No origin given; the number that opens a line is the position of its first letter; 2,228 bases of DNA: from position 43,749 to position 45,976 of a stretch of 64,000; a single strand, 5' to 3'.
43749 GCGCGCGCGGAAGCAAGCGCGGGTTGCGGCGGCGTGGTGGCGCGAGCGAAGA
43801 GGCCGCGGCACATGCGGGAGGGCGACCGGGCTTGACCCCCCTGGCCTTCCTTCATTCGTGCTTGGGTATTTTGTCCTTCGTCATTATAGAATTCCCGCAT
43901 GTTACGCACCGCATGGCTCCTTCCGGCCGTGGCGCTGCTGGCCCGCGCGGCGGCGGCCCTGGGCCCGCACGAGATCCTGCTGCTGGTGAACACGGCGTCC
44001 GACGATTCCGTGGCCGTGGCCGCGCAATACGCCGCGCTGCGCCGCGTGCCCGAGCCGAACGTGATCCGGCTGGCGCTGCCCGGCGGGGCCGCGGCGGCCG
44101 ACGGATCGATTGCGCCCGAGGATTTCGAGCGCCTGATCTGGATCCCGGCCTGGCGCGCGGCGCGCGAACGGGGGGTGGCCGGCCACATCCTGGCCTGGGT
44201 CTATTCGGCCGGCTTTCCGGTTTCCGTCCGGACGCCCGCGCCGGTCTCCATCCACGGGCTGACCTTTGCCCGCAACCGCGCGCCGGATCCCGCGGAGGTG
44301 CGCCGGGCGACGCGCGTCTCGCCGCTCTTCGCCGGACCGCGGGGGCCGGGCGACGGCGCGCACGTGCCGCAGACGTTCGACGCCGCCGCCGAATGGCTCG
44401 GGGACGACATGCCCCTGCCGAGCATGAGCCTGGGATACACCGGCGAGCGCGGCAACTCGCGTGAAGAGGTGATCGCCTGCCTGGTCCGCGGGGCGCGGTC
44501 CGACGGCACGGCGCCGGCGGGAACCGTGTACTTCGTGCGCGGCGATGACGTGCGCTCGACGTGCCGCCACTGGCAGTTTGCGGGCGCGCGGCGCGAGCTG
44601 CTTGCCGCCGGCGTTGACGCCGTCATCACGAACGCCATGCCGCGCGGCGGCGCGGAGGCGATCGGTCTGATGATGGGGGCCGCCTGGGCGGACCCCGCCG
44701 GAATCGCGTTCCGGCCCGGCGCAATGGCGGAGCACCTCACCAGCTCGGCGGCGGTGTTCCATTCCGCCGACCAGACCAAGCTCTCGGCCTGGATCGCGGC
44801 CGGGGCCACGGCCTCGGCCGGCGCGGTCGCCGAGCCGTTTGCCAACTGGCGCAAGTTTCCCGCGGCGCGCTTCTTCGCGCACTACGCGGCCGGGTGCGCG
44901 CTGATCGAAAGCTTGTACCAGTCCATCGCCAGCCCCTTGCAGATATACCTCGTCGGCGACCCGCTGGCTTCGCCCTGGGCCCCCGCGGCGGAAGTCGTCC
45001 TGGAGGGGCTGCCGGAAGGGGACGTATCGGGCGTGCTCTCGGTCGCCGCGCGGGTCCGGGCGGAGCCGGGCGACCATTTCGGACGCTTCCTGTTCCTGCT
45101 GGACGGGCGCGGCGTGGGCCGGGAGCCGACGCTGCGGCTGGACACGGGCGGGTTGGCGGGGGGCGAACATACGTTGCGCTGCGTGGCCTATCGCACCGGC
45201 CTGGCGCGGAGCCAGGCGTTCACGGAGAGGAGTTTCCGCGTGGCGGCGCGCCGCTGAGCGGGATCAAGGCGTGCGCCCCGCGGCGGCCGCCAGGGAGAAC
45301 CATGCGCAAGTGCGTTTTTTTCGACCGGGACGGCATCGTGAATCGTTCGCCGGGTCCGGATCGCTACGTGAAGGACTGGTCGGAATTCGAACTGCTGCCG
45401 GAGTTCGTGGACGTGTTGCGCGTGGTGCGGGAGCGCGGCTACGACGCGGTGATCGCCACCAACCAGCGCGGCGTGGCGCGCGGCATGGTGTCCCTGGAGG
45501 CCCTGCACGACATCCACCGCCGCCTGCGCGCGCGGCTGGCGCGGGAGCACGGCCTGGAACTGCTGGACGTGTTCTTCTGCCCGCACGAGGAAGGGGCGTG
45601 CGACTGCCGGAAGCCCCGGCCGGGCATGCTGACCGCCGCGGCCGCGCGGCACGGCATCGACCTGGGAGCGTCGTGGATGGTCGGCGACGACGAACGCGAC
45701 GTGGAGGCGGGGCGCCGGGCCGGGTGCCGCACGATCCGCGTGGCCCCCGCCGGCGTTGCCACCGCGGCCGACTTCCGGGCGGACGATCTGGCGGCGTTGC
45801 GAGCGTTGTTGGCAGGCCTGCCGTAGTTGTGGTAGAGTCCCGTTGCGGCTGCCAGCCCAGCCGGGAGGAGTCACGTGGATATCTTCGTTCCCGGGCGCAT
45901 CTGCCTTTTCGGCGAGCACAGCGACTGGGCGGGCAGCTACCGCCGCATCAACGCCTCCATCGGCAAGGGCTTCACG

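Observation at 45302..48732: Compact sugar-nucleotide module with a HAD phosphatase (GmhB-like), a fused GHMP-kinase/nucleotidyltransferase and a UDP-xylose-synthase-like decarboxylase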

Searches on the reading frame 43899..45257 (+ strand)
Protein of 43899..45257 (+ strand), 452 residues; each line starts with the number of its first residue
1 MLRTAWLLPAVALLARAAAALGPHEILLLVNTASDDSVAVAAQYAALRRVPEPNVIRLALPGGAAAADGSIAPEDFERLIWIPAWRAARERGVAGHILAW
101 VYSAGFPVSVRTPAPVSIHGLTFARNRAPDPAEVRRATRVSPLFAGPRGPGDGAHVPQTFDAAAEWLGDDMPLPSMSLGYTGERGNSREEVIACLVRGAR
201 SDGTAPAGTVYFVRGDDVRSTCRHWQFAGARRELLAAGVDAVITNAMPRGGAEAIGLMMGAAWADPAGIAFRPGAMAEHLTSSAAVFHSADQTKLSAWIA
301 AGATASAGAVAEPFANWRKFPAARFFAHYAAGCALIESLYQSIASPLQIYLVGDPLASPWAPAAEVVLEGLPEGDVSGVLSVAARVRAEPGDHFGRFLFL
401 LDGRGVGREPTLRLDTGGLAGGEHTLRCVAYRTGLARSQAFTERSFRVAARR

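Call 3: search_protein_families(library=pfam, proteins=[window:43899-45257:+], max_evalue=0.01)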
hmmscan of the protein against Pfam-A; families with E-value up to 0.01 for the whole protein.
window:43899-45257:+ (452 aa): 0 families

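Call 4: search_protein_families(library=ncbifam, proteins=[window:43899-45257:+], max_evalue=0.01)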
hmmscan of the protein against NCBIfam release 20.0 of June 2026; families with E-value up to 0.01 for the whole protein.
window:43899-45257:+ (452 aa): 1 family
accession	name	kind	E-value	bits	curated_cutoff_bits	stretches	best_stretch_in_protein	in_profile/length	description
TIGR03790.1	TIGR03790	subfamily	1.7e-24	86.9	67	2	186-343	147-311/316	TIGR03790 family protein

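Call 60: search_solved_structures(query=window:43899-45257:+, max_evalue=1)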
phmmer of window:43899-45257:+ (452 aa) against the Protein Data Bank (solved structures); distinct sequences matched with E-value up to 1: 0.

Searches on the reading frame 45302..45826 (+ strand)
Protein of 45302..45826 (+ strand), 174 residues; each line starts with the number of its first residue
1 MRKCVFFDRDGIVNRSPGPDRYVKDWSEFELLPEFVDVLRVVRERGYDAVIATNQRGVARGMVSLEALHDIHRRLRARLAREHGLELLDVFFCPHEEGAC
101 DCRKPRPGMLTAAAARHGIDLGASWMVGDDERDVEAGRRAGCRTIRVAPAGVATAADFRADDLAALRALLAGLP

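Call 3: search_protein_families(library=pfam, proteins=[window:45302-45823:+], max_evalue=0.01)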
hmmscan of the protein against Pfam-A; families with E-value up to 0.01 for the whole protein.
seq(174 aa): 5 families
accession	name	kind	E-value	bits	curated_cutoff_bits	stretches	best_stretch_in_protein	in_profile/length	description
PF13242.12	Hydrolase_like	-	5.2e-15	55.5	22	1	102-159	2-59/75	HAD-hyrolase-like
PF00702.32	Hydrolase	-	4.7e-13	50.4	26.4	1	19-141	87-191/191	haloacid dehalogenase-like hydrolase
PF13419.12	HAD_2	-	7.7e-09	36.3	23.8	1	102-147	133-178/178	Haloacid dehalogenase-like hydrolase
PF08645.17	PNK3P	-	3.2e-07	30.7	22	1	4-130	2-126/161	Polynucleotide kinase 3 phosphatase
PF12710.13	HAD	-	0.00042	21.2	27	1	27-137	81-188/189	haloacid dehalogenase-like hydrolase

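Call 4: search_protein_families(library=ncbifam, proteins=[window:45302-45823:+], max_evalue=0.01)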
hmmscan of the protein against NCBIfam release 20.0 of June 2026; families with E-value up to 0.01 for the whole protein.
seq(174 aa): 23 families
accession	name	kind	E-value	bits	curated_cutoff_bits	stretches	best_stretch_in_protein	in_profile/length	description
NF006506.0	PRK08942.1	equivalog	7.9e-43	146.1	178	1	2-148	3-147/182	D-glycero-beta-D-manno-heptose 1,7-bisphosphate 7-phosphatase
TIGR01656.1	Histidinol-ppas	subfamily_domain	3.4e-42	143.9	84.15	1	3-145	1-143/149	histidinol-phosphate phosphatase domain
TIGR01662.1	HAD-SF-IIIA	subfamily_domain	2e-31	109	44.6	1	3-149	1-140/141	HAD-IIIA family hydrolase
TIGR00213.1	GmhB_yaeD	subfamily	1.4e-30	106.2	149.6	1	3-142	2-144/176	D-glycero-beta-D-manno-heptose 1,7-bisphosphate 7-phosphatase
NF050049.1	HBPPhtaseGmhB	domain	7.8e-25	87.6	250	1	2-160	3-156/171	D-glycero-alpha-D-manno-heptose-1,7-bisphosphate 7-phosphatase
NF005264.0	PRK06769.1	equivalog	4.7e-22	78.6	217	1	2-157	4-147/175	HAD-IIIA family hydrolase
NF003937.0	PRK05446.1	equivalog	8.5e-20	71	443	1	2-149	3-150/355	bifunctional histidinol-phosphatase/imidazoleglycerol-phosphate dehydratase HisB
TIGR01261.1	hisB_Nterm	equivalog_domain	1.9e-18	66.5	140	1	3-148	2-147/161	histidinol-phosphatase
NF009696.0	PRK13222.1-3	equivalog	8.8e-08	32.1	359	1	90-147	132-186/223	N-acetylmuramic acid 6-phosphate phosphatase MupP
NF009695.0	PRK13222.1-2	equivalog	5.8e-07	29.2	225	1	100-147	146-193/226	phosphoglycolate phosphatase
TIGR01449.2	PGP_bact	equivalog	6.2e-07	29.2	180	1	103-147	140-184/213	phosphoglycolate phosphatase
TIGR01664.1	DNA-3'-Pase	equivalog_domain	1.4e-06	28.3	107.65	1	4-131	15-137/167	DNA 3'-phosphatase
TIGR02253.1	CTE7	subfamily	7.6e-06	25.8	169.75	1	100-151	146-198/221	TIGR02253 family HAD-type hydrolase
TIGR03351.1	PhnX-like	hypoth_equivalog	1.8e-05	24.8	218.9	1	31-160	76-202/220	phosphonatase-like hydrolase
NF009804.0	PRK13288.1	equivalog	2.5e-05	23.9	218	1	99-148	133-182/215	pyrophosphatase PpaX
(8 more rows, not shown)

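Call 7: search_solved_structures(query=window:45302-45823:+, max_evalue=0.00001)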
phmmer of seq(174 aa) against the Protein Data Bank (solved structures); distinct sequences matched with E-value up to 0.00001: 6.
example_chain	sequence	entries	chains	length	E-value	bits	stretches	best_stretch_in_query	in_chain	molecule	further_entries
4pnh_A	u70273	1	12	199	2.6e-26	95.8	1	2-146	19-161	D,D-heptose 1,7-bisphosphate phosphatase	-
3l8h_A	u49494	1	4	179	5e-25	91.6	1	3-145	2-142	Putative haloacid dehalogenase-like hydrolase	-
3l8e_A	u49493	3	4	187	9.7e-22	80.9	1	4-149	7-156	D,D-heptose 1,7-bisphosphate phosphatase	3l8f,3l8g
2gmw_A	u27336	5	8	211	1.5e-21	80.3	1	4-149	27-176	D,D-heptose 1,7-bisphosphate phosphatase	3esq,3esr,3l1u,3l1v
2o2x_A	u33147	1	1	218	4.9e-17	65.6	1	4-144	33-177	hypothetical protein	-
2fpr_A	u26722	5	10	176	1.6e-14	57.4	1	2-146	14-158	Histidine biosynthesis bifunctional protein hisB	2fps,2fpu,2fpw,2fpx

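Call 72: find_homologous_proteins(query=window:45302-45826:+, max_evalue=1e-10)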
Query window:45302-45826:+ (174 aa): 4830 proteins with E <= 1e-10 among 8000 candidates; the best 120 are listed.
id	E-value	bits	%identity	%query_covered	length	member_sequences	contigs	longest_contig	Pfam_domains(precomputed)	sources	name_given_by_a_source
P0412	2.9e-111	387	100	100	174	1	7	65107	PF13419.13,PF00702.33,PF08645.18,PF13242.13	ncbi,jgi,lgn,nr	ncbi:MAG: HAD-IIIA family hydrolase [Lentisphaerae bacterium]|nr:HAD-IIIA family hydrolase [Lentisph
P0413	2.2e-72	261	70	95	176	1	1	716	PF13419.13,PF00702.33,PF08645.18,PF13242.13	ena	-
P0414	5.5e-72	259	68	99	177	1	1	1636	PF13419.13,PF00702.33,PF08645.18,PF13242.13,PF12710.14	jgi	-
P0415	1.2e-71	258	67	98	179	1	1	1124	PF13419.13,PF00702.33,PF08645.18,PF13242.13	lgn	-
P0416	4.0e-71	256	67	93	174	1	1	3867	PF13419.13,PF00702.33,PF08645.18,PF13242.13,PF12710.14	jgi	jgi:histidinol-phosphate phosphatase family protein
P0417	6.1e-71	256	67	99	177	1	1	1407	PF13419.13,PF00702.33,PF08645.18,PF13242.13,PF12710.14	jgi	jgi:D-glycero-D-manno-heptose 1,7-bisphosphate phosphatase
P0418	3.2e-70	254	68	95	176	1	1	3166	PF13419.13,PF00702.33,PF08645.18,PF13242.13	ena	-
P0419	4.0e-70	253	68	98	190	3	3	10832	PF13419.13,PF00702.33,PF08645.18,PF13242.13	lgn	-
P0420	4.7e-70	253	68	98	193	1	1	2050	PF13419.13,PF00702.33,PF08645.18,PF13242.13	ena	-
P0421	4.0e-69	250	68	98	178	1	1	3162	PF13419.13,PF00702.33,PF08645.18,PF13242.13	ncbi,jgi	jgi:D-glycero-D-manno-heptose 1,7-bisphosphate phosphatase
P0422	4.6e-69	250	65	94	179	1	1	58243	PF13419.13,PF00702.33,PF08645.18,PF13242.13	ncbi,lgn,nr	ncbi:MAG: HAD family hydrolase [Kiritimatiellae bacterium]|nr:HAD family hydrolase [Kiritimatiellia 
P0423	5.1e-69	250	64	98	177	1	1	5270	PF13419.13,PF00702.33,PF08645.18,PF13242.13,PF12710.14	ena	-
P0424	7.2e-69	249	66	98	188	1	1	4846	PF13419.13,PF00702.33,PF08645.18,PF13242.13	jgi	jgi:D-glycero-D-manno-heptose 1,7-bisphosphate phosphatase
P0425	2.3e-68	247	62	98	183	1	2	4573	PF13419.13,PF00702.33,PF08645.18,PF13242.13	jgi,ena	-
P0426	3.1e-68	247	65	98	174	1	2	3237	PF13419.13,PF00702.33,PF08645.18,PF13242.13,PF12710.14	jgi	jgi:D-glycero-D-manno-heptose 1,7-bisphosphate phosphatase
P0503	1.9e-63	231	59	98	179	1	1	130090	PF13419.13,PF00702.33,PF08645.18,PF13242.13,PF12710.14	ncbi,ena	-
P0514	3.4e-63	231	62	98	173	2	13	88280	PF13419.13,PF00702.33,PF08645.18,PF13242.13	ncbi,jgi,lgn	jgi:D-glycero-D-manno-heptose 1,7-bisphosphate phosphatase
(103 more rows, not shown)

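Call 73: find_encoding_contigs(protein=P0503, flank=6000, max_places=1)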
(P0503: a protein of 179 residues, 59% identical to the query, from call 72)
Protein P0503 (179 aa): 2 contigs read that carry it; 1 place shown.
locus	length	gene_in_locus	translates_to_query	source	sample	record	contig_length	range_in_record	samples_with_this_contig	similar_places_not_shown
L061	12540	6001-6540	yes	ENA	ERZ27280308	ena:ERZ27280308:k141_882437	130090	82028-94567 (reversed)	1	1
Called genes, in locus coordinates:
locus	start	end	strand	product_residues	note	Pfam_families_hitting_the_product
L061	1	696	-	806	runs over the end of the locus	PF09364:XFP_N, PF03894:XFP, PF09363:XFP_C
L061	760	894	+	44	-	-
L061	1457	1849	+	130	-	PF01844:HNH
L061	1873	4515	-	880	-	PF25788:Ig_Rha78A_N, PF08531:Bac_rhamnosid_N, PF05592:Bac_rhamnosid, PF17389:Bac_rhamnosid6H, PF22422:MGH1-like_GH (faint), PF17390:Bac_rhamnosid_C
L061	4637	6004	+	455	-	-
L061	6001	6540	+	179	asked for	PF08645:PNK3P, PF12710:HAD (weak), PF00702:Hydrolase, PF13419:HAD_2, PF13242:Hydrolase_like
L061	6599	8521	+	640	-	PF00288:GHMP_kinases_N, PF00483:NTP_transferase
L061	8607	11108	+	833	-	PF04041:Glyco_hydro_130 (faint)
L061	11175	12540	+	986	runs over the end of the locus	-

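Call 74: find_encoding_contigs(protein=P0514, flank=6000, max_places=2)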
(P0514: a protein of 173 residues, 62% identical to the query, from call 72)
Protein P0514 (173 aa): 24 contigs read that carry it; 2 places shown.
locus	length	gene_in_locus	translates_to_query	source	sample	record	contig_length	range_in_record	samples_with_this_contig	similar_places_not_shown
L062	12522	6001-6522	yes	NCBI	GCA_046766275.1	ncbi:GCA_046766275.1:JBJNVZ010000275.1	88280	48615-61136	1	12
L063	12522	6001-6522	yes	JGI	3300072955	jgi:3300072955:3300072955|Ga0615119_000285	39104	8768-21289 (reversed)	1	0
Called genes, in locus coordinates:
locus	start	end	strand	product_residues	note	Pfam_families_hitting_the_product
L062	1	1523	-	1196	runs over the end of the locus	PF01855:POR_N, PF17147:PFOR_II, PF01558:POR, PF10371:EKR, PF12838:Fer4_7, PF13183:Fer4_8, PF13237:Fer4_10, PF02775:TPP_enzyme_C, +7 more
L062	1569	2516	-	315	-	PF01116:F_bP_aldolase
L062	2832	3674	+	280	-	PF07963:N_methyl (weak), PF07596:SBP_bac_10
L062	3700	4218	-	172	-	PF13238:AAA_18 (weak), PF01202:SKI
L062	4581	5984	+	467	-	-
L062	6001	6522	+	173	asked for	PF00702:Hydrolase, PF08645:PNK3P (weak), PF13419:HAD_2 (weak), PF13242:Hydrolase_like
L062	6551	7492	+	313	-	PF01073:3Beta_HSD, PF01370:Epimerase, PF02719:Polysacc_synt_2 (faint), PF04321:RmlD_sub_bind, PF07993:NAD_binding_4 (faint), PF16363:GDP_Man_Dehyd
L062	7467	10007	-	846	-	PF00521:DNA_topoisoIV, PF03989:DNA_gyraseA_C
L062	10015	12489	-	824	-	PF02518:HATPase_c, PF00204:DNA_gyraseB, PF01751:Toprim, PF00986:DNA_gyraseB_C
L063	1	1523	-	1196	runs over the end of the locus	PF01855:POR_N, PF17147:PFOR_II, PF01558:POR, PF10371:EKR, PF12838:Fer4_7, PF13183:Fer4_8, PF13237:Fer4_10, PF02775:TPP_enzyme_C, +7 more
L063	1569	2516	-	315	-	PF01116:F_bP_aldolase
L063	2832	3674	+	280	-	PF07963:N_methyl (weak), PF07596:SBP_bac_10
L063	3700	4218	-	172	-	PF13238:AAA_18 (weak), PF01202:SKI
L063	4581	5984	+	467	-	-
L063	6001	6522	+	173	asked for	PF00702:Hydrolase, PF08645:PNK3P (weak), PF13419:HAD_2 (weak), PF13242:Hydrolase_like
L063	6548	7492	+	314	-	PF01073:3Beta_HSD, PF01370:Epimerase, PF02719:Polysacc_synt_2 (faint), PF04321:RmlD_sub_bind, PF07993:NAD_binding_4 (faint), PF16363:GDP_Man_Dehyd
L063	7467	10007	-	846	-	PF00521:DNA_topoisoIV, PF03989:DNA_gyraseA_C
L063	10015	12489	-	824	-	PF02518:HATPase_c, PF00204:DNA_gyraseB, PF01751:Toprim, PF00986:DNA_gyraseB_C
